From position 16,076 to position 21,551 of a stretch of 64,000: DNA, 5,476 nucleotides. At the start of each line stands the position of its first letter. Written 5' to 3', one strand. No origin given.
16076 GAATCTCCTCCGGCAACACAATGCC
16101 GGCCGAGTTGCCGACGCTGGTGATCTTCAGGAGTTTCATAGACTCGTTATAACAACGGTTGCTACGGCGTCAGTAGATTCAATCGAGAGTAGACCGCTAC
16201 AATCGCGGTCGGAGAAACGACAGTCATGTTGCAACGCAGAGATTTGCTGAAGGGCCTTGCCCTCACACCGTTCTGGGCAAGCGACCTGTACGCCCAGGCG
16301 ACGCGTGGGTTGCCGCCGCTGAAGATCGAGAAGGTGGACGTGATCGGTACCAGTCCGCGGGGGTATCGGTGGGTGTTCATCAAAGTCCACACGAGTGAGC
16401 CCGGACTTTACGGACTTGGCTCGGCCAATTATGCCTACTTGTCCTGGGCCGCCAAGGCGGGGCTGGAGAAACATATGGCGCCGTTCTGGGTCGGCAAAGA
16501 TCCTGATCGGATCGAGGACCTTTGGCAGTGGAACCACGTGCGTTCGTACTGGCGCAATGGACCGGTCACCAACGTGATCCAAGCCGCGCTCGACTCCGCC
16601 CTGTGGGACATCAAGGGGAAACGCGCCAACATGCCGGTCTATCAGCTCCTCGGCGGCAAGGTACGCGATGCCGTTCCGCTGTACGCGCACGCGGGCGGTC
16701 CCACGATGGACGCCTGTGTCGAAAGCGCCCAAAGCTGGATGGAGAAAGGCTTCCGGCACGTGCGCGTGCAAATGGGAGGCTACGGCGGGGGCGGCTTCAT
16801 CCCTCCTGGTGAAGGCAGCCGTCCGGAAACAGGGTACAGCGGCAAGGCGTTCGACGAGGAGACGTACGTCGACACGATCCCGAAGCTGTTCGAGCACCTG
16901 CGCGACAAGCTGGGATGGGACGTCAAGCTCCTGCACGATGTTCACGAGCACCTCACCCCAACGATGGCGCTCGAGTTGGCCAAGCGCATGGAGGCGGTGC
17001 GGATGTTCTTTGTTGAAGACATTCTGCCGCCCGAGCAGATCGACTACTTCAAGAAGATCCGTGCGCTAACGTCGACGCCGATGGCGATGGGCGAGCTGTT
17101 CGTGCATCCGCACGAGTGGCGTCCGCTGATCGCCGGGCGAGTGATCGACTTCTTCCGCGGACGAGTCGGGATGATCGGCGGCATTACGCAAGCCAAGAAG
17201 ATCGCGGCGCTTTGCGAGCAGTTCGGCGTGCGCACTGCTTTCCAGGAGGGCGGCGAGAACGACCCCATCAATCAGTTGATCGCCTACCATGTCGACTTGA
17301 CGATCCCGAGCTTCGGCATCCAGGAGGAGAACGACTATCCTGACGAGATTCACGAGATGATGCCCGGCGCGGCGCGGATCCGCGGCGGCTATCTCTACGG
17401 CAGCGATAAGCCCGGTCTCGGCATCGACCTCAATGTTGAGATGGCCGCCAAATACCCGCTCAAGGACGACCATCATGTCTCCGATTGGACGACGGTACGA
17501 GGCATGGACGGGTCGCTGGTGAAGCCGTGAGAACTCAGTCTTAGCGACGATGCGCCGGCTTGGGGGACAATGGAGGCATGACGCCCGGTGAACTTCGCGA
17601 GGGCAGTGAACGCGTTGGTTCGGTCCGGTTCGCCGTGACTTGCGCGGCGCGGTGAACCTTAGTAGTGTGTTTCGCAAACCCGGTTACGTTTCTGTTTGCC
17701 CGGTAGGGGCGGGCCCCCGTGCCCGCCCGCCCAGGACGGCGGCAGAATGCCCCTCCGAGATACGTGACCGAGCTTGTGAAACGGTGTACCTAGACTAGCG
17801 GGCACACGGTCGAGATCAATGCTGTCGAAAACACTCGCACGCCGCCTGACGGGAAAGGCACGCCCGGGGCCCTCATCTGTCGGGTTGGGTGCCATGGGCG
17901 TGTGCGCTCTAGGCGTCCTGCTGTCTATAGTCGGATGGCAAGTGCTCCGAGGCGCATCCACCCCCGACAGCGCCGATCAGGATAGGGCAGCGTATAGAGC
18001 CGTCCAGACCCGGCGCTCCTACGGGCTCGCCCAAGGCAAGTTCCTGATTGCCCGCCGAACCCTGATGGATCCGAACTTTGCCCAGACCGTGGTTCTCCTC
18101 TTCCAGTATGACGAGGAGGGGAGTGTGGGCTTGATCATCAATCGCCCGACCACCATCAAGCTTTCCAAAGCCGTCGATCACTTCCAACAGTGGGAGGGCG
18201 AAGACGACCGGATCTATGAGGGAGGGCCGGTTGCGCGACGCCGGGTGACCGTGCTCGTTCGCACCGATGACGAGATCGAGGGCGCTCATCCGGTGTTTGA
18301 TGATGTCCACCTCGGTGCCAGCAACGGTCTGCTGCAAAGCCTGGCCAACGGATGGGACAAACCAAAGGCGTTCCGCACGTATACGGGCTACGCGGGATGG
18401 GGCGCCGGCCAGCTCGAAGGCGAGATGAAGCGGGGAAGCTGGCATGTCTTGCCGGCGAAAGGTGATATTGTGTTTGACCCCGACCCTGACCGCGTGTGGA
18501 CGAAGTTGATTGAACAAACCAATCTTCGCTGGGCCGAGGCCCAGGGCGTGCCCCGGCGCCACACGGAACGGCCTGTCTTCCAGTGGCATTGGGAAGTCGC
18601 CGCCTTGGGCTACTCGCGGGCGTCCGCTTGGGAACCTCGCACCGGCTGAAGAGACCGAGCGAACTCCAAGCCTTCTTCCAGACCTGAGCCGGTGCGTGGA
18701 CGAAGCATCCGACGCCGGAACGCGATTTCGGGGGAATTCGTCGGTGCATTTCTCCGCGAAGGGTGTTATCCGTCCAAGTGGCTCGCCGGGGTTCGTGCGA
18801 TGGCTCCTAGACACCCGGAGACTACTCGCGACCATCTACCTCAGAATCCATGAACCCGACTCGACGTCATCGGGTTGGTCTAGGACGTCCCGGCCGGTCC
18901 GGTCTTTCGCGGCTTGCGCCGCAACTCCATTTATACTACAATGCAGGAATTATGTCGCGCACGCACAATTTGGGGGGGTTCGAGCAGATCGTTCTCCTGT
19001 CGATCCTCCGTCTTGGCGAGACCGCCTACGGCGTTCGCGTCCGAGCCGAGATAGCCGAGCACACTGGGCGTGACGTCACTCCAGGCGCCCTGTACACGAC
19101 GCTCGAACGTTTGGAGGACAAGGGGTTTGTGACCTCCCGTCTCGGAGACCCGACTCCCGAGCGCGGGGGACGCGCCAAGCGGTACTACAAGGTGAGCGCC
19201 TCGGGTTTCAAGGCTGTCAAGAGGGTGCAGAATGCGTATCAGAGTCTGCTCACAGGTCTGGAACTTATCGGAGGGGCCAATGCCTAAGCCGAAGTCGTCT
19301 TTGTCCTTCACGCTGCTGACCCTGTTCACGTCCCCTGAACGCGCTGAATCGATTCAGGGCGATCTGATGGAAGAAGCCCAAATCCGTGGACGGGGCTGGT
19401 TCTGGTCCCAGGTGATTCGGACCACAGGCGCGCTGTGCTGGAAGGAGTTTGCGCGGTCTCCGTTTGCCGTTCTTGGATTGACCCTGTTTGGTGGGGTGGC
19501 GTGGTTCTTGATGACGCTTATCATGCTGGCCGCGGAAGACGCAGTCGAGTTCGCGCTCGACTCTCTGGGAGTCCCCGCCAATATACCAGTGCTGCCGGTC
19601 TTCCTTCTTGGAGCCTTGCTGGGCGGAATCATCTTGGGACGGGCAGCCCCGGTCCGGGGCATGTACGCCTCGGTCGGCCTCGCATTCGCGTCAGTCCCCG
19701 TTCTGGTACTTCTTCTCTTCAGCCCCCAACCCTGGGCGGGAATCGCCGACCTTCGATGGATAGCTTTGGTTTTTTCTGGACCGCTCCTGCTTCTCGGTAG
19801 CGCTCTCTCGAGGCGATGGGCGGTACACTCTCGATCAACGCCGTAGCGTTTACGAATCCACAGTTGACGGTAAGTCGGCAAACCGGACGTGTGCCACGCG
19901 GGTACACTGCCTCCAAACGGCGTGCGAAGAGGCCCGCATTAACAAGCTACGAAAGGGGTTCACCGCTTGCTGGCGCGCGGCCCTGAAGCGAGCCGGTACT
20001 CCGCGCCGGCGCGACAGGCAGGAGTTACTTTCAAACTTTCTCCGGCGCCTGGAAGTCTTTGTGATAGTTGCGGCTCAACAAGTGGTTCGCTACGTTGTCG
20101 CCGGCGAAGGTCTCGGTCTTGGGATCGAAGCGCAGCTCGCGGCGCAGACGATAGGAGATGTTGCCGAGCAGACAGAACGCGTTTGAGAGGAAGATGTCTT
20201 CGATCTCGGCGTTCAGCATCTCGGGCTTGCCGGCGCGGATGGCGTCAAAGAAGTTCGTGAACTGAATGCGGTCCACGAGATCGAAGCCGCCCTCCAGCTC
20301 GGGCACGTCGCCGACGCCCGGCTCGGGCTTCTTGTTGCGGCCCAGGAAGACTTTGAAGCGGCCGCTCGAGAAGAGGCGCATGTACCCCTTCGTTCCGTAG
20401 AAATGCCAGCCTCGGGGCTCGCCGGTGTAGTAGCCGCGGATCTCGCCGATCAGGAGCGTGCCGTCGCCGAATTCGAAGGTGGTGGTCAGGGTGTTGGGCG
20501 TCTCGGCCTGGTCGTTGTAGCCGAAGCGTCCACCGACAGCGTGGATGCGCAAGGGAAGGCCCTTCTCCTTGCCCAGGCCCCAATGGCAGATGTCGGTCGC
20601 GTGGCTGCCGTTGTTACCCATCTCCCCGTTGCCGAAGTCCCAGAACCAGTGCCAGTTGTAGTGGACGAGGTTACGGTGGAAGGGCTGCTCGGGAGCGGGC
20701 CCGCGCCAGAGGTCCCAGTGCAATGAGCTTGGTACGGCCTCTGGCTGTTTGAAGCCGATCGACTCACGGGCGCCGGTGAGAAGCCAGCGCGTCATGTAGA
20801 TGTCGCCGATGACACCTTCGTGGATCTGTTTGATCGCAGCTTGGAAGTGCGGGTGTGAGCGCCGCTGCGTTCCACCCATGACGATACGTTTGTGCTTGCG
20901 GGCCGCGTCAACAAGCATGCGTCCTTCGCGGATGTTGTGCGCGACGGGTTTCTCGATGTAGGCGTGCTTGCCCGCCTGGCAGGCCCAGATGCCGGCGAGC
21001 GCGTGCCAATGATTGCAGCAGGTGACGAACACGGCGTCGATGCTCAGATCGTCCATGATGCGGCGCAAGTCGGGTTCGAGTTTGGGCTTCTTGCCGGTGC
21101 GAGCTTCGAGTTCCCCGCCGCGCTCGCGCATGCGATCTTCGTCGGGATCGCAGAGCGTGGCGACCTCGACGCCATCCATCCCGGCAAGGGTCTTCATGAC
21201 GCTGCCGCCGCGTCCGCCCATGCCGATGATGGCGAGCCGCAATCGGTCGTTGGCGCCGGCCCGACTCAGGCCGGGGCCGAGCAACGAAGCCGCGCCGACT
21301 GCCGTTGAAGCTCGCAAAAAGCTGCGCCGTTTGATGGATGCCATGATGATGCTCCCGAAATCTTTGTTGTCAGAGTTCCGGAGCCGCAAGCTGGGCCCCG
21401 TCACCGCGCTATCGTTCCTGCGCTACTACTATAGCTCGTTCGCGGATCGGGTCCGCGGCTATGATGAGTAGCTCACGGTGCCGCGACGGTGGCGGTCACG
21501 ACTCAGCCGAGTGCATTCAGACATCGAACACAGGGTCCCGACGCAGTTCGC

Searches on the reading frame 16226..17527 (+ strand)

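Call 28: search_protein_families(library=ncbifam, proteins=[window:16226-17527:+], max_evalue=0.000001)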
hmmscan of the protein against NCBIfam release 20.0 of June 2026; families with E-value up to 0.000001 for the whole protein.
window:16226-17527:+ (434 aa): 11 families
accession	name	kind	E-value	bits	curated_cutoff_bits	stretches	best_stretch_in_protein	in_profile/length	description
NF043051.1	ManoateDhtManD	equivalog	4.8e-104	348.4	550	1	33-416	2-389/403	D-mannonate dehydratase ManD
NF011654.0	PRK15072.1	subfamily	3.1e-100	335.9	430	1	33-415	2-389/404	D-galactonate dehydratase family protein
NF010624.0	PRK14017.1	equivalog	2.1e-57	194.9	311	2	36-182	5-146/382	galactonate dehydratase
NF040790.2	glucon_galact_dh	equivalog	1.2e-41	142.9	750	1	49-413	25-372/390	bifunctional D-gluconate/D-galactonate dehydratase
NF047820.1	TalGalacDh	equivalog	9.7e-27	93.8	500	2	51-184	40-175/371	L-talarate/galactarate dehydratase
NF011968.0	PRK15440.1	equivalog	6.2e-26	91.2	393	2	80-160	86-167/395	L-rhamnonate dehydratase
NF040866.1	AraD_Arch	equivalog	1.8e-25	89.7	650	2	50-185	35-173/372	arabinonate dehydratase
NF043002.1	HProlDhtase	equivalog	7.4e-23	81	500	2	64-185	53-168/366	cis-3-hydroxy-L-proline dehydratase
TIGR02534.1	mucon_cyclo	subfamily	3.9e-17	62.4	334.95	1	75-184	61-166/368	muconate/chloromuconate family cycloisomerase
TIGR01928.1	menC_lowGC_arch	equivalog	3.6e-09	36.1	200.65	0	97-182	70-155/325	o-succinylbenzoate synthase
NF041118.1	A_G_epim_Thtga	equivalog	4.1e-07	29.4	500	0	114-184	93-162/341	L-Ala-D/L-Glu epimerase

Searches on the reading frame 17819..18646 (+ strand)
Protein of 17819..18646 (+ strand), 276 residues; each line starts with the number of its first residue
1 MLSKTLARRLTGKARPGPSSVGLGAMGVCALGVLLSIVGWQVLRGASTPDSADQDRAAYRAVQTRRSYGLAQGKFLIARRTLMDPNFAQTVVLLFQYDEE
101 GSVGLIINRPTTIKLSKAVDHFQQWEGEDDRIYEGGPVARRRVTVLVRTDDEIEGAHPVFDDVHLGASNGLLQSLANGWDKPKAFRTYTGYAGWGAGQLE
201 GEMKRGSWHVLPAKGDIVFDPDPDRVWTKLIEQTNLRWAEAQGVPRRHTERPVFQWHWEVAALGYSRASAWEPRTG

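Call 28: search_protein_families(library=ncbifam, proteins=[window:17819-18646:+], max_evalue=0.000001)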
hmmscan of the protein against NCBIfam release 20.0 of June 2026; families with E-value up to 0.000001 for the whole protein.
window:17819-18646:+ (276 aa): 7 families
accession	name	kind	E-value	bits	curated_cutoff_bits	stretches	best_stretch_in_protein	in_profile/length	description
NF001270.0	PRK00228.2-2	equivalog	2.7e-35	121.6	225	1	71-235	11-177/193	YqgE/AlgH family protein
NF001266.0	PRK00228.1-1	equivalog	3.4e-29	101.8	198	1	72-230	5-169/187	YqgE/AlgH family protein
NF001268.0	PRK00228.1-4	equivalog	1.6e-26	93.3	216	1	64-234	7-187/201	YqgE/AlgH family protein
NF001271.0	PRK00228.2-3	equivalog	1.7e-25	89.9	254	1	70-245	9-183/189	YqgE/AlgH family protein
NF001267.0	PRK00228.1-2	equivalog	4.8e-25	88.4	284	1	74-225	13-169/192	YqgE/AlgH family protein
NF001272.0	PRK00228.2-4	equivalog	8.3e-23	80.8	241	1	60-232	5-179/198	YqgE/AlgH family protein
NF001269.0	PRK00228.2-1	equivalog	1.4e-19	70.6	278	1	66-234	17-184/201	YqgE/AlgH family protein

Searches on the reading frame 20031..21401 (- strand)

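Call 28: search_protein_families(library=ncbifam, proteins=[window:20031-21401:-], max_evalue=0.000001)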
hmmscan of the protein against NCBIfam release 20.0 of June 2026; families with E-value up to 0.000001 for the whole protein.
window:20031-21401:- (456 aa): 7 families
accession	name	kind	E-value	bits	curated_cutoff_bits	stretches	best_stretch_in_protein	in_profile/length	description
NF058561.1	BT_2158_fam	equivalog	7.9e-39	133.5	750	1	25-278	2-257/487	glycoside 3-dehydrogenase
TIGR04380.1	myo_inos_iolG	equivalog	4.4e-19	68.5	355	1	54-205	2-149/330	inositol 2-dehydrogenase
NF052479.1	LevoglcsnDh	equivalog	3.6e-14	52.2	650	1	108-205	61-158/386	levoglucosan dehydrogenase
NF040723.1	UDP-GlcNAcDh_Arch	equivalog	3e-13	50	450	1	54-202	1-142/302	UDP-N-acetylglucosamine 3-dehydrogenase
NF052679.1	InsChiInosDhIolG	equivalog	1.9e-10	40.3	540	1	54-205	3-152/343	bifunctional inositol 2-dehydrogenase/D-chiro-inositol 1-dehydrogenase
NF008607.0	PRK11579.1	subfamily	7.3e-07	28.5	330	1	51-203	2-147/346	oxidoreductase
NF058563.1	BT_2159_fam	equivalog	8.8e-07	28.3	650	0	55-205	2-147/350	disaccharide 3-dehydrogenase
